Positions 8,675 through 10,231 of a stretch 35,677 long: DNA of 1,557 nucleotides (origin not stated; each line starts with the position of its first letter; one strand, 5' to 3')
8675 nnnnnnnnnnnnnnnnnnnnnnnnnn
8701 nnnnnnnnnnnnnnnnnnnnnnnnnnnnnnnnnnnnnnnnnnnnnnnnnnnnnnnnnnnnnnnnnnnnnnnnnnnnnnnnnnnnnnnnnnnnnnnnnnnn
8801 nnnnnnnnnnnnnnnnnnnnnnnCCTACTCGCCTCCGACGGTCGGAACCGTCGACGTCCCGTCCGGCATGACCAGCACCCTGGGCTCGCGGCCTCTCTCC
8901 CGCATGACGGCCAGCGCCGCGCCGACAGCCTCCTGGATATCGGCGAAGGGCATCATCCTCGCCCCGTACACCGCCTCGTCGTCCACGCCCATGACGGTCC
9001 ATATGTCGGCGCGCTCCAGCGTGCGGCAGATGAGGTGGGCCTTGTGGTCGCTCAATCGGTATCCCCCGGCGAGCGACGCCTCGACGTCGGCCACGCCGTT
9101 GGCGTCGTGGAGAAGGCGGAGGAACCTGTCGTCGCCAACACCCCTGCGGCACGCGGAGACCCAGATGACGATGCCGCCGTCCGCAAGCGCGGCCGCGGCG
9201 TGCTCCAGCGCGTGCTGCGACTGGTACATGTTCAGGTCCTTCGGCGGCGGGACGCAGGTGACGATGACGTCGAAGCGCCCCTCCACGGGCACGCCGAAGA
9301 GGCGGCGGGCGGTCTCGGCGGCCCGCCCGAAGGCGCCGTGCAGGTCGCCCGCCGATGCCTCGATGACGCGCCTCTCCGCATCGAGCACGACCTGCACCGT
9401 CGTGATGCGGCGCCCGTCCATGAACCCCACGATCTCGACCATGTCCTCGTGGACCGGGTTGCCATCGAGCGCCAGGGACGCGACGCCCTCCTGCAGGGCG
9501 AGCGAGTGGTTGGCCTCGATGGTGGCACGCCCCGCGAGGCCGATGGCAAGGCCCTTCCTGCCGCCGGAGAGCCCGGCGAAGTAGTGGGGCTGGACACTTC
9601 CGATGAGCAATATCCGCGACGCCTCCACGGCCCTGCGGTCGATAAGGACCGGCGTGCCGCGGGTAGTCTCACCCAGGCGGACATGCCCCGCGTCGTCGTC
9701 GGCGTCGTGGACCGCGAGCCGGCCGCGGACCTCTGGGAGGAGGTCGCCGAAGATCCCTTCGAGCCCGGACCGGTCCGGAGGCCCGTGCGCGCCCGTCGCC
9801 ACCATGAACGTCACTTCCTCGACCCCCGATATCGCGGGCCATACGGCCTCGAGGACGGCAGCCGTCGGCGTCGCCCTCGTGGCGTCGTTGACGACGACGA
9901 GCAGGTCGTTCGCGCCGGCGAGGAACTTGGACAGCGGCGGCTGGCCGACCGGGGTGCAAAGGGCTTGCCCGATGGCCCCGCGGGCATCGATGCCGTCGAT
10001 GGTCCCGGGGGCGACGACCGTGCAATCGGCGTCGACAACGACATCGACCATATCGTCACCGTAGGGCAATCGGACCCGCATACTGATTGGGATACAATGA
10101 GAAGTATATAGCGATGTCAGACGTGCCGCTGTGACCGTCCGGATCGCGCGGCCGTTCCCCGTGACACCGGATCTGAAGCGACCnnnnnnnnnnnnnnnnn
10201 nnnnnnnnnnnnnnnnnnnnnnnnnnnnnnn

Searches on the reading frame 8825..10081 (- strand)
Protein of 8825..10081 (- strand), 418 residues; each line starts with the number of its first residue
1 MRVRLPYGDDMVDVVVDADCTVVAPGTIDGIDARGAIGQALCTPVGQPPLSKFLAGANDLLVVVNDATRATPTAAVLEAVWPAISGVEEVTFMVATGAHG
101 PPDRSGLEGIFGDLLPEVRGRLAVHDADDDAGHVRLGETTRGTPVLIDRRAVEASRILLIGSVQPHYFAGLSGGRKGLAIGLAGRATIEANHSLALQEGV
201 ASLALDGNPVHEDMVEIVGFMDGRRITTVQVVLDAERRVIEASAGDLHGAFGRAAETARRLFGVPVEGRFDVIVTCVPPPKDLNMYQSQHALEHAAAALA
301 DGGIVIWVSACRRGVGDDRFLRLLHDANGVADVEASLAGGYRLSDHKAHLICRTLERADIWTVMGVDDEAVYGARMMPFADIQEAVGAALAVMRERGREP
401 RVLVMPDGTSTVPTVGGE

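Call 19: search_protein_families(library=pfam, proteins=[window:8825-10081:-], max_evalue=0.0001)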
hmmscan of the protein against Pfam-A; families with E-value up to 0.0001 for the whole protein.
window:8825-10081:- (418 aa): 2 families
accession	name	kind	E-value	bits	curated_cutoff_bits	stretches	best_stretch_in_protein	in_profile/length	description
PF09861.14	Lar_N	-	2.6e-41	141.5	23.3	1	22-197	18-197/204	Lactate racemase N-terminal domain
PF21113.2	LarA_C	-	4.5e-13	49.8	25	1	272-411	9-150/152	Lactate racemase C-terminal domain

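Call 57: search_protein_families(library=ncbifam, proteins=[window:8825-10081:-], max_evalue=0.00001)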
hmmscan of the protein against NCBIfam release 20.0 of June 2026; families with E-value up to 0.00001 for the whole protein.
window:8825-10081:- (418 aa): 7 families
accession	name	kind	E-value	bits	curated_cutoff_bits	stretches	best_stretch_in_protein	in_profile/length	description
NF052593.1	NPN_racem_MAR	equivalog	3e-93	312.7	500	1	4-414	2-414/415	nickel-dependent malate racemase, LarAH6 family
NF052595.1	NPN_LarAH5_MAR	equivalog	6.6e-84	282.3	462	1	4-414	2-414/415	nickel-dependent malate racemase, LarAH5 family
NF033504.2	Ni_dep_LarA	equivalog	7.7e-68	229.1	460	1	3-413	2-420/422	nickel-dependent lactate racemase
NF052525.1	NPN_LarAH10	equivalog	2.6e-66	224.1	540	1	3-413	3-425/426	NPN-dependent 2-hydroxyacid racemase, LarAH10 family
NF052592.1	LarAH_14_15_16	equivalog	3.7e-16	58.6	740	1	16-204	25-222/520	NPN-dependent hydroxyacid isomerase, LarAH14/15/16 family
NF052594.1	NPN_18_hexonate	equivalog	2.4e-11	43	500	1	56-318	23-302/411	nickel-dependent putative hexonate epimerase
NF052515.1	NPN_iso_grp_22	equivalog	3.6e-06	26.1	400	1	131-201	113-185/392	nickel pincer cofactor-dependent isomerase, group 22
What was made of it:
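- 8825..10081 (-): LarA-family nickel-pincer 2-hydroxyacid racemase homolog. It is closest to malate racemases. NF052593 LarAH6 312.7 bits (cut-off 500) against lactate racemase NF033504 229.1 bits (cut-off 460), call 57.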
